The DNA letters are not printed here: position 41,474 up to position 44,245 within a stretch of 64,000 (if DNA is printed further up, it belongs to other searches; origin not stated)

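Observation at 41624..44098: Gfo/Idh/MocA dehydrogenase fused to a radical SAM domain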

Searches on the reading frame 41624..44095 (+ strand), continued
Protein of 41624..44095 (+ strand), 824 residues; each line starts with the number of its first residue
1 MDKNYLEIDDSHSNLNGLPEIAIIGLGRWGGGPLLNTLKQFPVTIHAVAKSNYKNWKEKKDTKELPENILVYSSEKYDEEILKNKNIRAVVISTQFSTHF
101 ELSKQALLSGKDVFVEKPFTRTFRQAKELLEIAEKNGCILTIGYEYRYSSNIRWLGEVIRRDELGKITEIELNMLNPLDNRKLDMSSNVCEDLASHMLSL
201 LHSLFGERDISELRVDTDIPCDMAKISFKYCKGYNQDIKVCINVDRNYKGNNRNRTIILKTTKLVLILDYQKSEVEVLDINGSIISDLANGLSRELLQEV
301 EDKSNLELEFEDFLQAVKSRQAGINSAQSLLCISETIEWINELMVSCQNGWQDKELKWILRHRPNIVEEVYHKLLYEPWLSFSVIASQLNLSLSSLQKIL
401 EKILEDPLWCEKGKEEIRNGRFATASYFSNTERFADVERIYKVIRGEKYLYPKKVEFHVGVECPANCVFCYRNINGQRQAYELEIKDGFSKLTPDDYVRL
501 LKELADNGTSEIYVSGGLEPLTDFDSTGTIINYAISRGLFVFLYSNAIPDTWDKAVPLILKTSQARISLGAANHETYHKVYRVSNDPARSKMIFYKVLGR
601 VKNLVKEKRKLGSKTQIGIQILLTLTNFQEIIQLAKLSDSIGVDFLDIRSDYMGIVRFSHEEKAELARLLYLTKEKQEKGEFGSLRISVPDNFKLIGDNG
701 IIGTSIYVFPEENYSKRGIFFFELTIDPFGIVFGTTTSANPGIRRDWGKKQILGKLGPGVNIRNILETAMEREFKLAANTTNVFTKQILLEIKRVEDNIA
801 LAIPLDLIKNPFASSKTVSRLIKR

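Call 89: fold_search(model_id=the predicted structure, library=pdb)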
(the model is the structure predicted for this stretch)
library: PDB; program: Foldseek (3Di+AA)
matches with E <= 10: 1822; with E <= 0.001: 430
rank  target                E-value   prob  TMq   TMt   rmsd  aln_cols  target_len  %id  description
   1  5yap_B                1.1e-17  1.00  0.33  0.70   5.5       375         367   18  Crystal structure of scyllo-inositol dehydrogenase with L-glucose dehydrogenase activity complexed with L-glucono-1,5- (released 2018-05-23)
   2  8hzv_C                1.3e-17  1.00  0.43  0.70   4.1       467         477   17  The crystal structure of a Radical SAM Enzyme DesII (released 2024-07-10)
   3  5yab_A                2.4e-17  1.00  0.33  0.70   5.5       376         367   18  Crystal structure of scyllo-inositol dehydrogenase with L-glucose dehydrogenase activity (released 2018-05-23)
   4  5yap_D                2.4e-17  1.00  0.33  0.70   5.4       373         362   18  Crystal structure of scyllo-inositol dehydrogenase with L-glucose dehydrogenase activity complexed with L-glucono-1,5- (released 2018-05-23)
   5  6ktj_C                2.9e-17  1.00  0.33  0.70   5.5       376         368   18  Crystal structure of scyllo-inositol dehydrogenase R178A mutant, apo-form, from Paracoccus laeviglucosivorans (released 2019-12-25)
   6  6ktj_A                3.4e-17  1.00  0.33  0.69   5.6       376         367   18  Crystal structure of scyllo-inositol dehydrogenase R178A mutant, apo-form, from Paracoccus laeviglucosivorans (released 2019-12-25)
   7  9m37_A                4.6e-17  1.00  0.33  0.77   4.3       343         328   17  Crystal structure of the DgpA2 protein from P581a bound to homoorientin (released 2026-03-04)
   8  5yab_C                5.4e-17  1.00  0.33  0.70   5.5       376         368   17  Crystal structure of scyllo-inositol dehydrogenase with L-glucose dehydrogenase activity (released 2018-05-23)
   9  1rye_B                6.3e-17  1.00  0.33  0.69   3.9       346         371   17  Crystal Structure of the Shifted Form of the Glucose-Fructose Oxidoreductase from Zymomonas mobilis (released 2005-02-15)
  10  9azo_A                6.6e-17  1.00  0.31  0.76   5.0       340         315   14  Crystal structure of CHMS Dehydrogenase PmdC from Comamonas testosteroni bound to cofactor NADP (released 2024-09-18)
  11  6ktj_B                6.6e-17  1.00  0.33  0.69   5.7       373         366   18  Crystal structure of scyllo-inositol dehydrogenase R178A mutant, apo-form, from Paracoccus laeviglucosivorans (released 2019-12-25)
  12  1rye_D                8.6e-17  1.00  0.32  0.69   4.0       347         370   17  Crystal Structure of the Shifted Form of the Glucose-Fructose Oxidoreductase from Zymomonas mobilis (released 2005-02-15)
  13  5ya8_A                8.6e-17  1.00  0.33  0.70   5.6       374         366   18  Crystal structure of scyllo-inositol dehydrogenase with L-glucose dehydrogenase activity complexed with myo-inositol (released 2018-05-23)
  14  9m37_B                8.6e-17  1.00  0.31  0.73   4.5       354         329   17  Crystal structure of the DgpA2 protein from P581a bound to homoorientin (released 2026-03-04)
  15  8hzv_B                1.0e-16  1.00  0.42  0.70   4.3       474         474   16  The crystal structure of a Radical SAM Enzyme DesII (released 2024-07-10)
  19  7bvj_D                1.5e-16  1.00  0.31  0.79   4.0       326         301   18  UDP-N-acetylglucosamine 3-dehydrogenase GnnA from Acidithiobacillus ferrooxidans (P21) (released 2020-12-02)
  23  7bvj_B                1.9e-16  1.00  0.33  0.83   3.7       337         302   18  UDP-N-acetylglucosamine 3-dehydrogenase GnnA from Acidithiobacillus ferrooxidans (P21) (released 2020-12-02)
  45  7bvj_C                6.1e-16  1.00  0.31  0.79   3.9       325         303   18  UDP-N-acetylglucosamine 3-dehydrogenase GnnA from Acidithiobacillus ferrooxidans (P21) (released 2020-12-02)
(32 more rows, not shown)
